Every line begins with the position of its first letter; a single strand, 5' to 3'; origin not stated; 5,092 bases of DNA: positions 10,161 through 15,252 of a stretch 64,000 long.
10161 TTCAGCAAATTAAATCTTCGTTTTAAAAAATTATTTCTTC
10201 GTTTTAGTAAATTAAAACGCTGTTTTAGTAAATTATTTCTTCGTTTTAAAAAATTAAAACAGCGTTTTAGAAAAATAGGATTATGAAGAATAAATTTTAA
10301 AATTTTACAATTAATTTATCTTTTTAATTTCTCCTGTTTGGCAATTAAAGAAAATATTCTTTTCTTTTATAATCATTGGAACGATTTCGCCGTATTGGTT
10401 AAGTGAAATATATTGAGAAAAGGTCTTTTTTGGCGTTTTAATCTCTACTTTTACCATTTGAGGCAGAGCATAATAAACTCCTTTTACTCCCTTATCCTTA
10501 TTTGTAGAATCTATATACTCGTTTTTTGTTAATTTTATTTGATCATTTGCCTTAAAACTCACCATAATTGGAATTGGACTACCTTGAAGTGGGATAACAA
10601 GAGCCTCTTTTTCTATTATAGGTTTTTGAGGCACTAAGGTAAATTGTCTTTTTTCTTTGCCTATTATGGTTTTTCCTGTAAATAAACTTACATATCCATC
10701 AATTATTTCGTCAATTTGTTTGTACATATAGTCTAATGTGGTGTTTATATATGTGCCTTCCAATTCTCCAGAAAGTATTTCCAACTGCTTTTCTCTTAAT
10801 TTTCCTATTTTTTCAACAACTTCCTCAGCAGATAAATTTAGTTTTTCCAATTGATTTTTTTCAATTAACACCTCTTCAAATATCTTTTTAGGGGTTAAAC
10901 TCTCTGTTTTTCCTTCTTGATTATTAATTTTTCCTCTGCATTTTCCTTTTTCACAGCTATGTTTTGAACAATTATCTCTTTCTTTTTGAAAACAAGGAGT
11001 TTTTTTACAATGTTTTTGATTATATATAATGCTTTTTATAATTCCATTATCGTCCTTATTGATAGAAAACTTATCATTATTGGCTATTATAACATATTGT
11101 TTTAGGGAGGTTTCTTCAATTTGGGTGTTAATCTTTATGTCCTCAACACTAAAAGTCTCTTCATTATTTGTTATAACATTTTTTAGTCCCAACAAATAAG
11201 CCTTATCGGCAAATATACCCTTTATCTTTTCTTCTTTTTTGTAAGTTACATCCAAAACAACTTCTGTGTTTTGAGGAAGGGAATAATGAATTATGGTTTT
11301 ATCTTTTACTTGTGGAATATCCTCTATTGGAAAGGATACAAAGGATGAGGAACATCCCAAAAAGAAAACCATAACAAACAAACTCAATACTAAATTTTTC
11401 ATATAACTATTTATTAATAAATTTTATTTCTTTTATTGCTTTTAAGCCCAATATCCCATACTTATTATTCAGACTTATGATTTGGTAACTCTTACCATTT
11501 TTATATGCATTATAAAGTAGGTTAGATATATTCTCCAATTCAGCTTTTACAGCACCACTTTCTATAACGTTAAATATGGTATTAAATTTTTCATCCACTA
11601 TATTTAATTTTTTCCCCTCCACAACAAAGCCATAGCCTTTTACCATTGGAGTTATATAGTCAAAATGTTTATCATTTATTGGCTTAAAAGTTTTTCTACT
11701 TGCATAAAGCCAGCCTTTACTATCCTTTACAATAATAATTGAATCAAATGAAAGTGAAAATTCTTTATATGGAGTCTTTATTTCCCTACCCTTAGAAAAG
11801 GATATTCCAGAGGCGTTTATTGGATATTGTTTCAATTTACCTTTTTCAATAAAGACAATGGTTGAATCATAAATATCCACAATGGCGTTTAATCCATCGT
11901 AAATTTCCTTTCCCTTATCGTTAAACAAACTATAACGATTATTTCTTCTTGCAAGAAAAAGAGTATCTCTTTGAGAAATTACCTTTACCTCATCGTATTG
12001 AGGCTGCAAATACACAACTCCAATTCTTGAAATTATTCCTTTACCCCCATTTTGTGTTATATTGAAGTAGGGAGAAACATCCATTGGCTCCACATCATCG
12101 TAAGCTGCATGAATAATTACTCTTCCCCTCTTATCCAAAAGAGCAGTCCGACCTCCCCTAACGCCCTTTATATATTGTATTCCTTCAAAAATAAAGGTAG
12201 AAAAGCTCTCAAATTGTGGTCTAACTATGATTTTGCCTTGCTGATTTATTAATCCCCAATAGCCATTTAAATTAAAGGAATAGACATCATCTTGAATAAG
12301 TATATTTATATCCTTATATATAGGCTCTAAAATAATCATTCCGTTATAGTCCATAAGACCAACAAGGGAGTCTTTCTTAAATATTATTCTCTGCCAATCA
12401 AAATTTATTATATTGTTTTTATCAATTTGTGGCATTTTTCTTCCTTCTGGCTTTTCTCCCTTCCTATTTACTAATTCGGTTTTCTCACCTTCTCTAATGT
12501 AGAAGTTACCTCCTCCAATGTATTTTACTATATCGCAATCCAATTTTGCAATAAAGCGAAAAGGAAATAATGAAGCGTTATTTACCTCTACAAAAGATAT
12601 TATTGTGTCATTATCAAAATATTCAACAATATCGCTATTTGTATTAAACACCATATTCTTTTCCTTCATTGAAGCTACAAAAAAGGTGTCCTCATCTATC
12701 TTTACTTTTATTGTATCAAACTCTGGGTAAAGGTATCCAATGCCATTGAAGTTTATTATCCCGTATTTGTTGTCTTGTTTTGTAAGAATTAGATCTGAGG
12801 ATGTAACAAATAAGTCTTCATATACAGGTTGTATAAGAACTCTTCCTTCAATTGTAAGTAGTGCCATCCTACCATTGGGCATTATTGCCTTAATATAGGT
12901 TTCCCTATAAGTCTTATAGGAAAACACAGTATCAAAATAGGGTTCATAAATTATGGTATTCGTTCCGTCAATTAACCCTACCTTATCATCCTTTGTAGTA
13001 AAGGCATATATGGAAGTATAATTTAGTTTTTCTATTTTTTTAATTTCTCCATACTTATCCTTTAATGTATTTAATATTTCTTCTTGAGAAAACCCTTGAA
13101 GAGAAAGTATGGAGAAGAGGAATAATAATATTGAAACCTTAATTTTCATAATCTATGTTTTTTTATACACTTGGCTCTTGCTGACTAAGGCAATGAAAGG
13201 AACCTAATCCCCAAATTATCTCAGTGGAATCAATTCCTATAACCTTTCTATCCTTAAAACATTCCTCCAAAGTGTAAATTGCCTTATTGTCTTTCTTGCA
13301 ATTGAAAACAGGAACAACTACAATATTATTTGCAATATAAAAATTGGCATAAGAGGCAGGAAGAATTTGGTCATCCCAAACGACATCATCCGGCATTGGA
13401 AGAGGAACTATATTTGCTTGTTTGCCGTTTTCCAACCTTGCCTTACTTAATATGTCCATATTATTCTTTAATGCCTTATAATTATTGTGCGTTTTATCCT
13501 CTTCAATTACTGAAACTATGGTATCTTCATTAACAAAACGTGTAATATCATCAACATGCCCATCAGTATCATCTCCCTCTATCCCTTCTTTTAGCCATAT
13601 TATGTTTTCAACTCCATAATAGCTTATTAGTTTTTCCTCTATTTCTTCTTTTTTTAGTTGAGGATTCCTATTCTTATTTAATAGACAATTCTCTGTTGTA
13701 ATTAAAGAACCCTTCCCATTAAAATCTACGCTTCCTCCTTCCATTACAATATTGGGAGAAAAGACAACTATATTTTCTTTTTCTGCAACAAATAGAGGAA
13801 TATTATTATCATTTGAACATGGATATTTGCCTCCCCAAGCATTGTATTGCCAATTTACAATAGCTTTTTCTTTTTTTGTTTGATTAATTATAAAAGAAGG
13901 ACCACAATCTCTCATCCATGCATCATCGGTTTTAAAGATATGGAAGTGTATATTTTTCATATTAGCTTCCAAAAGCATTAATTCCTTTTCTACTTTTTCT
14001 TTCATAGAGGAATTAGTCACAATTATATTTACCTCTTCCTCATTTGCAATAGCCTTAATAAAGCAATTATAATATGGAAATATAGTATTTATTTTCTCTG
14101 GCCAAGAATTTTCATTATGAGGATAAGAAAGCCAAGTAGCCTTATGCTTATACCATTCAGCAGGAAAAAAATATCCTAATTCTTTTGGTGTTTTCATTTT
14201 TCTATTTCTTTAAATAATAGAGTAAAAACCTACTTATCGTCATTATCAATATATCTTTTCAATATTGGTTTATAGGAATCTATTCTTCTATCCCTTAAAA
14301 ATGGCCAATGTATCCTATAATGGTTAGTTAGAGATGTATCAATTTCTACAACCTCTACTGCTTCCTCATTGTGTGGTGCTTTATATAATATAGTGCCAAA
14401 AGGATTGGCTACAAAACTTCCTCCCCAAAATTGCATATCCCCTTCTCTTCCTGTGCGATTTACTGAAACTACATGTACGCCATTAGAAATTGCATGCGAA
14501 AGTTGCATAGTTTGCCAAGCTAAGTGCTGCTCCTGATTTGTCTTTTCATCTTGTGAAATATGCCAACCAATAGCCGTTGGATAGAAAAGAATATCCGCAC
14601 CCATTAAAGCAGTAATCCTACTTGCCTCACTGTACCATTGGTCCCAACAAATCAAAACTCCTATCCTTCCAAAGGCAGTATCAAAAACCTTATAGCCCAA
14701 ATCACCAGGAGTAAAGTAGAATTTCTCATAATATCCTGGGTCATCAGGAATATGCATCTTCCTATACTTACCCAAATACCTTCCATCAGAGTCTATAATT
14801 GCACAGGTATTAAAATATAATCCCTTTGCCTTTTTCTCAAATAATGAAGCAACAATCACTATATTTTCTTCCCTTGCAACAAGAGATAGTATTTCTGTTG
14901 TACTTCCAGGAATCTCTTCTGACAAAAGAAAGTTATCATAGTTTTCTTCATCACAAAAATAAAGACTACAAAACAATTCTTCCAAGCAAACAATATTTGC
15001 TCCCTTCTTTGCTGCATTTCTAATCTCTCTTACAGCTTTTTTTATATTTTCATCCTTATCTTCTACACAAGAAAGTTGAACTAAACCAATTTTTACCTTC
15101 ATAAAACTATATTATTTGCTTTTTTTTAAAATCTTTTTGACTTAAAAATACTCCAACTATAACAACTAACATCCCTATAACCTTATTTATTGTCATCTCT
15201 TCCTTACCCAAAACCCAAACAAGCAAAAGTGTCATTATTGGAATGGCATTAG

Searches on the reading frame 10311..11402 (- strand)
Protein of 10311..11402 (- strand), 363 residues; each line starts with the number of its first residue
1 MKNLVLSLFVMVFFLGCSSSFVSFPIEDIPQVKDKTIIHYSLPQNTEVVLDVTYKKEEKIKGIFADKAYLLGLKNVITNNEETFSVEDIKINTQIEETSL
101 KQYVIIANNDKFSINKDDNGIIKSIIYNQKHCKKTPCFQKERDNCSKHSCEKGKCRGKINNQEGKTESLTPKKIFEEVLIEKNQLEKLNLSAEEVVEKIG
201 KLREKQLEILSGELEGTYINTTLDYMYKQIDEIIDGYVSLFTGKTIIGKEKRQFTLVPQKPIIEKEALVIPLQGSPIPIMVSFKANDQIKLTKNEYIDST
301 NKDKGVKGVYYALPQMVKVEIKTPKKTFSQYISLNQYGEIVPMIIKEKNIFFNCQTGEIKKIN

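Call 46: search_protein_families(library=pfam, proteins=[window:10311-11402:-], max_evalue=0.001)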
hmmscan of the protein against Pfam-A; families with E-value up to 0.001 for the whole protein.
window:10311-11402:- (363 aa): 1 family
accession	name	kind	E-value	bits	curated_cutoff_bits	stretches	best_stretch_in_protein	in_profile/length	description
PF16115.10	DUF4831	-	2.5e-20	73.3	27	1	38-359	3-317/318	Domain of unknown function (DUF4831)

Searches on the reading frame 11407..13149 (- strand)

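Call 53: search_protein_families(library=pfam, proteins=[window:11407-13149:-], max_evalue=0.00001)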
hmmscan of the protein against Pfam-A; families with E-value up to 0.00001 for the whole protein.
window:11407-13149:- (580 aa): 1 family
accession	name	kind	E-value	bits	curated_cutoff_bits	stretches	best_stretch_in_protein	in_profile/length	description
PF14903.11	WG_beta_rep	-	4.6e-20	71.8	25.6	0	298-323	1-25/35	WG containing repeat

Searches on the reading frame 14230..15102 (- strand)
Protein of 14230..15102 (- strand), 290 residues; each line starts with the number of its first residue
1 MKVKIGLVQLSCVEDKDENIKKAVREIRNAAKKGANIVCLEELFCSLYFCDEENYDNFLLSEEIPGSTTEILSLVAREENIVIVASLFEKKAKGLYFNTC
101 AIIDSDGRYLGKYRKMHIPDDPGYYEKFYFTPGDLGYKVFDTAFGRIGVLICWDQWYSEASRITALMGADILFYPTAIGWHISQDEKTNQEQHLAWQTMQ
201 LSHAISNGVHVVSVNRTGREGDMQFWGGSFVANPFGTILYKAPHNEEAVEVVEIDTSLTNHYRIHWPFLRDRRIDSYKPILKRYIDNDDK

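Call 53: search_protein_families(library=pfam, proteins=[window:14230-15102:-], max_evalue=0.00001)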
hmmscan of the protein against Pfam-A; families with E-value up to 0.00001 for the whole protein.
window:14230-15102:- (290 aa): 1 family
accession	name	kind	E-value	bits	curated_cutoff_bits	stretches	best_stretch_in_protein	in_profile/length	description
PF00795.27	CN_hydrolase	-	1e-59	202.4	23.2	1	4-263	1-255/256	Carbon-nitrogen hydrolase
